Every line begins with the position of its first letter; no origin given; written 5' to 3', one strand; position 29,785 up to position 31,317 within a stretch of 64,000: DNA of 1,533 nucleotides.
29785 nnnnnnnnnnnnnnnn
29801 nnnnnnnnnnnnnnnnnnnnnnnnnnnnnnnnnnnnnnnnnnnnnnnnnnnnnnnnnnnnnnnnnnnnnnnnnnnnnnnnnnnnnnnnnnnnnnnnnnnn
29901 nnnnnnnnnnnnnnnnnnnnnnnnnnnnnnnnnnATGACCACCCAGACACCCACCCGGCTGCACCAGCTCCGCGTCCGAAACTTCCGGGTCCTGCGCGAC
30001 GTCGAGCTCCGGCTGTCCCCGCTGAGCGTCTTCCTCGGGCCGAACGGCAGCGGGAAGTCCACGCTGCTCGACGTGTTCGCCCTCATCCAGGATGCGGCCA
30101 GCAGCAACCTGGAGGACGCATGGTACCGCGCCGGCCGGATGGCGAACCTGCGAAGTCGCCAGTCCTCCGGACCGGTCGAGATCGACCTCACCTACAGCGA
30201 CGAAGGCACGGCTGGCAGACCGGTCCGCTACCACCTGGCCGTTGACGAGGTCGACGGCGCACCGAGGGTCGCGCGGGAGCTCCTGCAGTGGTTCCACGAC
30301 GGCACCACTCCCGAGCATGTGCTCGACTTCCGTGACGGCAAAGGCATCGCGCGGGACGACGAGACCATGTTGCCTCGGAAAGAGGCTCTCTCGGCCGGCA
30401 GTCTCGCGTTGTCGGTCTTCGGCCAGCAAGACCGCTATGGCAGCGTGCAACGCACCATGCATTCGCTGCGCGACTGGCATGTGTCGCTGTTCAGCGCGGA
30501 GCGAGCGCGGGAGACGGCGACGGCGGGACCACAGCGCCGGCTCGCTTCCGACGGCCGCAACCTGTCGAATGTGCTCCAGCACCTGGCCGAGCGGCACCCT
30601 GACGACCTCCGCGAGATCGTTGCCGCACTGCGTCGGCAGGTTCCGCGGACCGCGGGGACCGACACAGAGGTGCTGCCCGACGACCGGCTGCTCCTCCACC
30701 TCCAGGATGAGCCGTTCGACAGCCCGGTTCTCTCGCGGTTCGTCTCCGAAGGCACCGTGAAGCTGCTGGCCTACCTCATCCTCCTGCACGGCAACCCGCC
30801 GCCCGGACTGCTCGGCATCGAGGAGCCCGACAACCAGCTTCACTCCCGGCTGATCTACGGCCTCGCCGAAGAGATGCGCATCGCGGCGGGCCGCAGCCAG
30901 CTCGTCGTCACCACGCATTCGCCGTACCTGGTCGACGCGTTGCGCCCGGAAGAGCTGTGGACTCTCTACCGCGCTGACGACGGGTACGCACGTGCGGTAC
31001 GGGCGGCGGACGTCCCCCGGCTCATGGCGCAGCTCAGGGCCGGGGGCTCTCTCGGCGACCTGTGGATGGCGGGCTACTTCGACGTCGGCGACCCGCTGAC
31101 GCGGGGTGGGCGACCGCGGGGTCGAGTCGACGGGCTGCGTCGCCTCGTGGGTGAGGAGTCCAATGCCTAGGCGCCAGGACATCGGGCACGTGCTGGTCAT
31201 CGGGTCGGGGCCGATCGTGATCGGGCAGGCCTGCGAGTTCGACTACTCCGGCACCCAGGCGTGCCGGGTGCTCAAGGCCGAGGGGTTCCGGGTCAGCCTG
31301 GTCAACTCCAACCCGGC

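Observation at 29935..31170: ABC/AAA_21-type ATPase translationally spliced between carA and carB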

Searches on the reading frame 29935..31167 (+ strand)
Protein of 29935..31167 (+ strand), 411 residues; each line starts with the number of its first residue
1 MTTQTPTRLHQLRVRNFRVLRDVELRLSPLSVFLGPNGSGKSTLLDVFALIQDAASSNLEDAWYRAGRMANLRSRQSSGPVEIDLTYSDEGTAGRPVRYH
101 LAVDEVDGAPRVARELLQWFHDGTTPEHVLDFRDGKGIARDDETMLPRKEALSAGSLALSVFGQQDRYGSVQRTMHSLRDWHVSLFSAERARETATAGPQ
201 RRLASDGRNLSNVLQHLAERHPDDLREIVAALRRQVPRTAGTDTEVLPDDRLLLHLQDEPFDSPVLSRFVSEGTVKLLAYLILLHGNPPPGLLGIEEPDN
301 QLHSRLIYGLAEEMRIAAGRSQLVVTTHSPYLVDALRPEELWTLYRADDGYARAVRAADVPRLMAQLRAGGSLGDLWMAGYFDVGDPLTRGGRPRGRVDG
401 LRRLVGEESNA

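Call 4: search_protein_families(library=pfam, proteins=[window:29935-31167:+], max_evalue=1)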
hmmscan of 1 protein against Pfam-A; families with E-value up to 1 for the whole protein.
window:29935-31167:+ (411 aa): 10 families
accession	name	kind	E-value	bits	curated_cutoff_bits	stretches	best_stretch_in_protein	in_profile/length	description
PF13304.12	AAA_21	-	5.5e-30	105.9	27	1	31-334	2-304/304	AAA domain, putative AbiEii toxin, Type IV TA system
PF13175.12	AAA_15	-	1.3e-18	68.2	32.1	2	9-88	3-84/374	AAA ATPase domain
PF13476.12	AAA_23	-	5.8e-08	34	27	1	11-50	1-41/201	AAA domain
PF02463.25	SMC_N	-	5.8e-07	29.6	40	1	9-50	2-48/220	RecF/RecN/SMC N terminal domain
PF13555.12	AAA_29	-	2.6e-05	24.3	27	1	9-49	1-43/61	P-loop containing region of AAA domain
PF11398.14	DUF2813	-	0.00026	20.9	21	1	9-52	3-46/372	Protein of unknown function (DUF2813)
PF00005.33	ABC_tran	-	0.00056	20.9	25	1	29-57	12-40/137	ABC transporter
PF13514.12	AAA_27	-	0.1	12.6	22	1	8-46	2-44/206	AAA domain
PF02597.26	ThiS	-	0.24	12.4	22.5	1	193-252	9-67/76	ThiS family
PF03193.22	RsgA_GTPase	-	0.26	11.5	30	1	30-49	108-127/174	RsgA GTPase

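Call 5: search_protein_families(library=padloc, proteins=[window:29935-31167:+], max_evalue=1)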
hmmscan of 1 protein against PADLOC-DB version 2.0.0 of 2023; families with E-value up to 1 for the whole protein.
window:29935-31167:+ (411 aa): 137 families (the best 25 are shown)
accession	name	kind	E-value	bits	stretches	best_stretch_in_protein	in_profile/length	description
PDLC04182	HEC-01A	-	5.5e-119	395.8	1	8-386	3-404/406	-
PDLC04144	HEC-01B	-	4.7e-84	280.8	1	8-387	2-394/395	-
PDLC04178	HEC-01A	-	2.9e-51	172.8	1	1-341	1-341/399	-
PDLC04183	HEC-01A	-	2.2e-47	160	1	7-381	3-397/402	-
PDLC04175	HEC-01A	-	7e-38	128.6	1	7-379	4-355/363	-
PDLC04177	HEC-01A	-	3.1e-37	126.5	1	9-380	5-386/393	-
PDLC04184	HEC-01A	-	1.1e-32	111.7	2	150-340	191-398/464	-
PDLC04176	HEC-01A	-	1.7e-32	111.2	1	9-387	3-370/371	-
PDLC02980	AriA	-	3.9e-27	94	2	226-334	220-304/304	-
PDLC04179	HEC-01A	-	7.7e-25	85.9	2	196-382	266-451/459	-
PDLC02335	AbiLi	-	1.7e-24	84.5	1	6-362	47-267/326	AbiLi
PDLC04392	PDC-M07A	-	9.7e-24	82.2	2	199-383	213-404/432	-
PDLC04391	PDC-M07A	-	2.6e-23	80.7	1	9-380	2-399/412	-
PDLC04541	PDC-M25A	-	6.7e-23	79.4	1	9-369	2-350/380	-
PDLC04180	HEC-01A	-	9e-23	79.1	1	9-375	3-364/382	-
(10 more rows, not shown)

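Call 6: search_protein_families(library=ncbifam, proteins=[window:29935-31167:+], max_evalue=1)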
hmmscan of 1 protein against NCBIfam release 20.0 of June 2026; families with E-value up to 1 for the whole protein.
window:29935-31167:+ (411 aa): 73 families (the best 25 are shown)
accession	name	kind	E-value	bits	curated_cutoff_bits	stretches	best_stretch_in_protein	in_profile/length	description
NF047739.1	antiphage_MADS3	equivalog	4.2e-36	125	420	2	187-380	234-425/427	methylation-associated defense system AAA family ATPase MAD3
TIGR00611.2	recf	equivalog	3.1e-08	33.2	172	1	9-52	1-45/339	DNA replication/repair protein RecF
NF041760.1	PtuA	equivalog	1.4e-07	30.8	500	2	5-48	48-92/524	retron Ec78 anti-phage system effector ATPase PtuA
NF002572.0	PRK02224.1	equivalog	2.2e-05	23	1087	1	8-47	2-42/888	DNA double-strand break repair ATPase Rad50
NF041035.1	Rad50_Halo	equivalog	3.4e-05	22.4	1000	1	8-51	2-48/883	DNA double-strand break repair ATPase Rad50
TIGR01978.1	sufC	equivalog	3.6e-05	23.3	212.8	1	13-49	9-47/243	Fe-S cluster assembly ATPase SufC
NF010068.0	PRK13548.1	equivalog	5e-05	22.5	261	1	12-49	13-52/261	heme ABC transporter ATP-binding protein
NF040873.1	AztA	equivalog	5.3e-05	22.9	220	1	18-60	6-50/191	zinc ABC transporter ATP-binding protein AztA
TIGR04435.1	restrict_AAA_1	hypoth_equivalog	0.0002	20.2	300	1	25-51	35-60/568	restriction system-associated AAA family ATPase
TIGR03864.1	PQQ_ABC_ATP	hypoth_equivalog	0.00025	20.6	302.25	1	18-59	15-58/236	ABC transporter, ATP-binding subunit, PQQ-dependent alcohol dehydrogenase system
NF008409.0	PRK11231.1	equivalog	0.00047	19.6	375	1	16-59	14-59/255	Fe(3+) dicitrate ABC transporter ATP-binding protein FecE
NF041774.1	tung_ATPbind_TupC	equivalog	0.00057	19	400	1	24-60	22-58/319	tungstate ABC transporter ATP-binding protein TupC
TIGR03873.1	F420-0_ABC_ATP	hypoth_equivalog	0.00061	19.1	372.4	1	22-59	19-58/256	putative F420-0 ABC transporter ATP-binding protein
NF010067.0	PRK13547.1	equivalog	0.00077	18.8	374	1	15-49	12-48/272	heme ABC transporter ATP-binding protein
TIGR03411.1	urea_trans_UrtD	equivalog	0.0014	18.3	304.1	1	16-48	14-48/242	urea ABC transporter ATP-binding protein UrtD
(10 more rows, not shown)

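Call 7: find_homologous_proteins(query=window:29935-31167:+, max_evalue=1e-10)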
Query window:29935-31167:+ (411 aa): 2091 proteins with E <= 1e-10 among 8000 candidates; the best 120 are listed.
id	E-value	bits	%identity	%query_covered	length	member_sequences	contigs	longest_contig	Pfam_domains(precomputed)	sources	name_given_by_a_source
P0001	4.2e-270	914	100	100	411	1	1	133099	PF13175.13,PF13476.13,PF02463.26,PF13304.13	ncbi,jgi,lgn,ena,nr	ncbi:MAG TPA: AAA family ATPase [Mycobacteriales bacterium]|nr:AAA family ATPase [Mycobacteriales ba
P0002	6.5e-223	758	86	97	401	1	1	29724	PF13175.13,PF13476.13,PF13555.13,PF02463.26,PF13304.13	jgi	jgi:predicted ATPase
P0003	1.8e-195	668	75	96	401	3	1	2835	PF13175.13,PF13476.13,PF13555.13,PF02463.26,PF13304.13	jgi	jgi:predicted ATPase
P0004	7.0e-187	640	73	96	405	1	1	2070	PF00005.34,PF13175.13,PF13476.13,PF13555.13,PF02463.26,PF13304.13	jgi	jgi:predicted ATPase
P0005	4.7e-160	551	67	90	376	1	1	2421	PF13175.13,PF13476.13,PF02463.26,PF13304.13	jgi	jgi:predicted ATPase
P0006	4.9e-146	505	59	96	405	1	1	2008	PF13175.13,PF13476.13,PF13555.13,PF02463.26,PF13304.13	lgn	-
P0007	3.0e-143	496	58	95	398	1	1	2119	PF13175.13,PF13476.13,PF13555.13,PF02463.26,PF13304.13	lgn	-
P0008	1.5e-121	425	53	96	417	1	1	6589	PF13175.13,PF13476.13,PF13555.13,PF02463.26,PF13304.13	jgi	jgi:predicted ATPase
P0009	1.4e-120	421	52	95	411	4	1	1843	PF13175.13,PF13476.13,PF02463.26,PF13304.13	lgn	-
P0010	3.1e-119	417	51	94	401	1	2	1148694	PF13175.13,PF13476.13,PF02463.26,PF13304.13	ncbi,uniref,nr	ncbi:AAA family ATPase [Amycolatopsis cihanbeyliensis]|uniref:Putative ATPase n=1 Tax=Amycolatopsis 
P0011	1.4e-118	415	53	93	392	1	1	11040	PF13175.13,PF13476.13,PF02463.26,PF13304.13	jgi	jgi:predicted ATPase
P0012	5.2e-118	413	51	94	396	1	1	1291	PF13175.13,PF13476.13,PF02463.26,PF13304.13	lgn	-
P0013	1.5e-117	411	52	94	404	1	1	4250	PF13175.13,PF13476.13,PF02463.26,PF13304.13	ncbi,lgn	ncbi:MAG: AAA family ATPase [Haloechinothrix sp.]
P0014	5.9e-117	409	51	95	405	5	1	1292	PF13175.13,PF13476.13,PF02463.26,PF13304.13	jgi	jgi:predicted ATPase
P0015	2.2e-116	408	51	94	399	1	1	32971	PF13175.13,PF13476.13,PF02463.26,PF13304.13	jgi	jgi:predicted ATPase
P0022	7.1e-115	403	50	94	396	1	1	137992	PF13175.13,PF13476.13,PF02463.26,PF13304.13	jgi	jgi:predicted ATPase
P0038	6.5e-113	396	50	94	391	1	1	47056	PF13175.13,PF13476.13,PF02463.26,PF13304.13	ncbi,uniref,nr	ncbi:AAA family ATPase [Actinokineospora pegani]|uniref:AAA family ATPase n=1 Tax=Actinokineospora p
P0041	9.4e-113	396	50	95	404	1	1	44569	PF13175.13,PF13476.13,PF02463.26,PF13304.13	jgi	jgi:predicted ATPase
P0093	2.0e-107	378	49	94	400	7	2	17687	PF13175.13,PF13476.13,PF02463.26,PF13304.13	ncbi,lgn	ncbi:MAG: AAA family ATPase [Pseudonocardia sp.]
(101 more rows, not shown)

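Call 8: find_encoding_contigs(protein=P0002, flank=8000, max_places=3)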
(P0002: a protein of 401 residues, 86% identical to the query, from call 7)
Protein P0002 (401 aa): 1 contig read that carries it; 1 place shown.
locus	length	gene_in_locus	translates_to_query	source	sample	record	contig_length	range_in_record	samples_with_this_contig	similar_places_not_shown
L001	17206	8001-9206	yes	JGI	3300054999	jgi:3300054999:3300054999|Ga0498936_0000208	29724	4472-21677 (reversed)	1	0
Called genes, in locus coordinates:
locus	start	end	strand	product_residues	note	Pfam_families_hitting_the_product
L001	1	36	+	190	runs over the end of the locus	PF00004:AAA (faint), PF01202:SKI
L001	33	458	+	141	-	PF01220:DHquinase_II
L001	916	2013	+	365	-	PF01321:Creatinase_N, PF00557:Peptidase_M24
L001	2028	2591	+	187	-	PF08207:EFP_N, PF01132:EFP, PF09285:Elong-fact-P_C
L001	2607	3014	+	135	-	PF01029:NusB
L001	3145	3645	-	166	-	PF13560:HTH_31, PF01381:HTH_3, PF21179:BldD-like_C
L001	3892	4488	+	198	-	PF00156:Pribosyltran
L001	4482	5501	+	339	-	PF02729:OTCace_N, PF00185:OTCace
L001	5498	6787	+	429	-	PF07969:Amidohydro_3 (faint), PF01979:Amidohydro_1, PF12890:DHOase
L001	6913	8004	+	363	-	PF00988:CPSase_sm_chain, PF00117:GATase, PF07722:Peptidase_C26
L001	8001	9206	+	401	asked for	PF02463:SMC_N (weak), PF13175:AAA_15, PF13476:AAA_23, PF13555:AAA_29 (faint), PF13304:AAA_21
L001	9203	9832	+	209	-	PF14103:DUF4276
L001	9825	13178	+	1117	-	PF25596:CPSase_L_D1, PF02222:ATP-grasp (faint), PF02786:CPSase_L_D2, PF13549:ATP-grasp_5 (faint), PF02787:CPSase_L_D3, PF25596:CPSase_L_D1, PF02786:CPSase_L_D2, PF02142:MGS, +2 more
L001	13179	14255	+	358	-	PF01180:DHO_dh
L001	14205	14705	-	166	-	PF00903:Glyoxalase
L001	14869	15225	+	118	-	PF01022:HTH_5, PF12840:HTH_20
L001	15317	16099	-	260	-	PF02463:SMC_N (faint), PF00005:ABC_tran, PF13304:AAA_21 (faint), PF13401:AAA_22 (faint)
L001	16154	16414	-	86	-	PF00486:Trans_reg_C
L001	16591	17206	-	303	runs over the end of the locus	PF00528:BPD_transp_1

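Call 9: find_encoding_contigs(protein=P0003, flank=5000, max_places=3)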
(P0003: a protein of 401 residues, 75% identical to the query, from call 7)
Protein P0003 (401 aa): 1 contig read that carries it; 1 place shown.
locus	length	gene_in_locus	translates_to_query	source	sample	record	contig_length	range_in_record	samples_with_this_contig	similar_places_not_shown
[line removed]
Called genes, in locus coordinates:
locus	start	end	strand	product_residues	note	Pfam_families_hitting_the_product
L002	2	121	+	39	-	?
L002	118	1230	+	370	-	PF00988:CPSase_sm_chain, PF00117:GATase, PF07722:Peptidase_C26 (weak)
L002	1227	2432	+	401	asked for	PF02463:SMC_N (weak), PF13175:AAA_15, PF13476:AAA_23, PF13555:AAA_29 (weak), PF13304:AAA_21, PF13175:AAA_15 (weak)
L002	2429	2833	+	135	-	?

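Call 10: find_encoding_contigs(protein=P0010, flank=8000, max_places=3)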
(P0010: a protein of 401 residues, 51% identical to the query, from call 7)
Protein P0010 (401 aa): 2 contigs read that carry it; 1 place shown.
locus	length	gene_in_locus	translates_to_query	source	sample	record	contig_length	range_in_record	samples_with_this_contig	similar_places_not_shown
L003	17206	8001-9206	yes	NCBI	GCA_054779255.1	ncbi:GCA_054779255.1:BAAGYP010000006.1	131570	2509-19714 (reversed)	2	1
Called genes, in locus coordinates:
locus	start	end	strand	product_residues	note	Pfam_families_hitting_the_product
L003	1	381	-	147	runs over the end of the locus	-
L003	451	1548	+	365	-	PF01321:Creatinase_N, PF00557:Peptidase_M24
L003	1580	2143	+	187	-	PF08207:EFP_N, PF01132:EFP, PF09285:Elong-fact-P_C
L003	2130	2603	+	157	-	PF01029:NusB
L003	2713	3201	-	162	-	PF13560:HTH_31, PF01381:HTH_3, PF21179:BldD-like_C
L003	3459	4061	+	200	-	PF00156:Pribosyltran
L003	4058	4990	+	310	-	PF02729:OTCace_N, PF00185:OTCace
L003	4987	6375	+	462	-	PF07969:Amidohydro_3 (faint), PF01979:Amidohydro_1, PF12890:DHOase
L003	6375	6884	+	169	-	PF25362:bPH_11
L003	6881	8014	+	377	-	PF00988:CPSase_sm_chain, PF07722:Peptidase_C26 (faint), PF00117:GATase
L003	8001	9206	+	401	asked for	PF02463:SMC_N (weak), PF13175:AAA_15, PF13476:AAA_23, PF13304:AAA_21, PF13175:AAA_15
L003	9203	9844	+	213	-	PF14103:DUF4276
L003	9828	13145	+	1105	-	PF25596:CPSase_L_D1, PF02786:CPSase_L_D2, PF07478:Dala_Dala_lig_C (faint), PF02787:CPSase_L_D3, PF25596:CPSase_L_D1, PF02222:ATP-grasp (weak), PF02786:CPSase_L_D2, PF02142:MGS, +1 more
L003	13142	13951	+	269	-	PF00215:OMPdecase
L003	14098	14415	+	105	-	PF22525:H2TH_5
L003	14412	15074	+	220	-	PF13191:AAA_16 (weak), PF00625:Guanylate_kin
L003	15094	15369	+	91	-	PF01192:RNA_pol_Rpb6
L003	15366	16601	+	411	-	PF02441:Flavoprotein, PF04127:DFP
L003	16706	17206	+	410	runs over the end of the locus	PF00438:S-AdoMet_synt_N, PF02772:S-AdoMet_synt_M, PF02773:S-AdoMet_synt_C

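Call 15: find_related_loci(query=A2, collection=genome_contigs, flank=6000)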
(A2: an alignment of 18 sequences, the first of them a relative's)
Query A2 (411 aa) in genome_contigs; peptide patterns used: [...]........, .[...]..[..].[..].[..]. (x = any residue, [..] = any of these).
600 stretches matched a pattern (row limit reached: there are more); 21 encode a relative of the query (tblastn E <= 1e-3); 21 distinct loci.
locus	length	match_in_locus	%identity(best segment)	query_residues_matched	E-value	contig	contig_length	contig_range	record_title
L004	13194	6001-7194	46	2-394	1e-103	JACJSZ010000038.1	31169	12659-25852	Microcystis elabens FACHB-917 contig38, whole genome shotgun sequence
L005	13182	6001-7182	44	6-393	3e-102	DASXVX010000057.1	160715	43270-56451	MAG TPA_asm: Symbiobacteriaceae bacterium isolate SMAG_U4756 k141_250857, whole genome shotgun sequence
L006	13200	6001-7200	45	1-392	1e-97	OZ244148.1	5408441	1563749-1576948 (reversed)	MAG: Rhodothermales bacterium isolate 74c7008a-8643-43fd-832e-2eb336472ec0 genome assembly, chromosome: 1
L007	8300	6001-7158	44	8-387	5e-95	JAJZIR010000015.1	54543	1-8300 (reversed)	MAG: bacterium isolate LSA4.bin17 NODE_531_length_54543_cov_17.692572, whole genome shotgun sequence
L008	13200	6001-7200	40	1-394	2e-90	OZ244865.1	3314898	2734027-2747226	MAG: Limisphaerales bacterium isolate 5eb3c5e2-f979-4c09-a8a1-467989e74c88 genome assembly, chromosome: 1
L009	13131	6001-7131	44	5-372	1e-88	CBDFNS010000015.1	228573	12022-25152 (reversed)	MAG: Candidatus Multivoradales bacterium isolate 83156f71-2328-4778-9225-0ad21d672fd8 genome assembly, contig: contig_14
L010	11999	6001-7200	44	1-394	5e-102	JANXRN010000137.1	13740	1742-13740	MAG: Acetobacteraceae bacterium isolate 336R_metabat_199_sub 336R_k141_2480499, whole genome shotgun sequence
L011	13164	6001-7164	46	8-388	3e-103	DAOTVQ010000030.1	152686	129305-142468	MAG TPA_asm: Anaerolineae bacterium isolate H110_66 500834, whole genome shotgun sequence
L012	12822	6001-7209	44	3-399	8e-95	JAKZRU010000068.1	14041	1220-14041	MAG: Gammaproteobacteria bacterium isolate Langseth_MAG_00015 Langseth_MAG_00015_000000000068, whole genome shotgun sequ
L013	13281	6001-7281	24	9-374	4e-18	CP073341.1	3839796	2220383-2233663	MAG: Candidatus Paraprochloron terpiosi LD05 chromosome, complete genome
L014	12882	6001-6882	26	5-315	3e-8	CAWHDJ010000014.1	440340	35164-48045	MAG: uncultured delta proteobacterium isolate MFD09495.bin.2.10 genome assembly, contig: contig_4529, whole genome shotg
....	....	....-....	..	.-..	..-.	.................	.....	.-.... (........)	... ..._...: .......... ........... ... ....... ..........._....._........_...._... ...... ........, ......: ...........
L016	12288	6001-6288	30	6-99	1e-5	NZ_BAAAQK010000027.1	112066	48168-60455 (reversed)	Pseudonocardia ailaonensis strain JCM 16009 sequence27, whole genome shotgun sequence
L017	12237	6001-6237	28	9-80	1e-5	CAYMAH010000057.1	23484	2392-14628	MAG TPA_asm: Candidatus Micrarchaeota archaeon isolate SRP271791_co1_141 genome assembly, contig: k141_301568, whole gen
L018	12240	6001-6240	36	8-91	3e-5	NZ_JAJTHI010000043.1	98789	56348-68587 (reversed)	MAG: Gemmatimonas sp. isolate CoA8N_M110 k141_115676, whole genome shotgun sequence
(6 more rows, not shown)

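Call 17: find_encoding_contigs(protein=P0038, flank=6000, max_places=2)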
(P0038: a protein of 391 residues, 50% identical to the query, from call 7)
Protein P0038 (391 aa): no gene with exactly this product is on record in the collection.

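Call 18: find_encoding_contigs(protein=P0093, flank=6000, max_places=2)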
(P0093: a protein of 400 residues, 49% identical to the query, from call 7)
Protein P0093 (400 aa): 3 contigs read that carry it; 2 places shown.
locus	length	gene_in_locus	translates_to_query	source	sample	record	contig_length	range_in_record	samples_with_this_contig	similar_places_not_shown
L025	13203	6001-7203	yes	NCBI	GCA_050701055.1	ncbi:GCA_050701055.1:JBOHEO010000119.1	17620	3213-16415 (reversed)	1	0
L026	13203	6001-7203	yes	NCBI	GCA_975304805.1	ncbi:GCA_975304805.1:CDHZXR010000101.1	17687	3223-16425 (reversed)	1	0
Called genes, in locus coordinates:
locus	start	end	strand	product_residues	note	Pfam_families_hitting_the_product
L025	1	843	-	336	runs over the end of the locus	PF01040:UbiA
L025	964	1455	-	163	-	PF13560:HTH_31, PF01381:HTH_3, PF21179:BldD-like_C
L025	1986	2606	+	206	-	PF00156:Pribosyltran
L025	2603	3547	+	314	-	PF02729:OTCace_N, PF00185:OTCace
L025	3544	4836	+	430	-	PF07969:Amidohydro_3 (weak), PF01979:Amidohydro_1, PF12890:DHOase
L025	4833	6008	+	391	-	PF00988:CPSase_sm_chain, PF07722:Peptidase_C26 (faint), PF00117:GATase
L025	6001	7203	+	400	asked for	PF02463:SMC_N (weak), PF13175:AAA_15, PF13476:AAA_23, PF13304:AAA_21, PF13175:AAA_15 (weak)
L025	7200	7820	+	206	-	PF14103:DUF4276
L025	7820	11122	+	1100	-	PF25596:CPSase_L_D1, PF02786:CPSase_L_D2, PF08442:ATP-grasp_2 (faint), PF13549:ATP-grasp_5 (faint), PF02787:CPSase_L_D3, PF25596:CPSase_L_D1, PF02786:CPSase_L_D2, PF02142:MGS, +3 more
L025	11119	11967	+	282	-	PF00215:OMPdecase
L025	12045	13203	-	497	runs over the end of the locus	PF00890:FAD_binding_2 (weak), PF03486:HI0933_like (faint), PF07992:Pyr_redox_2 (faint), PF12831:FAD_oxidored, PF13450:NAD_binding_8, PF01593:Amino_oxidase (weak)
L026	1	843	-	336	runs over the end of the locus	PF01040:UbiA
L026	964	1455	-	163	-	PF13560:HTH_31, PF01381:HTH_3, PF21179:BldD-like_C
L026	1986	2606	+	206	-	PF00156:Pribosyltran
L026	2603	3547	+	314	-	PF02729:OTCace_N, PF00185:OTCace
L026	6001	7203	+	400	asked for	PF02463:SMC_N (weak), PF13175:AAA_15, PF13476:AAA_23, PF13304:AAA_21, PF13175:AAA_15 (weak)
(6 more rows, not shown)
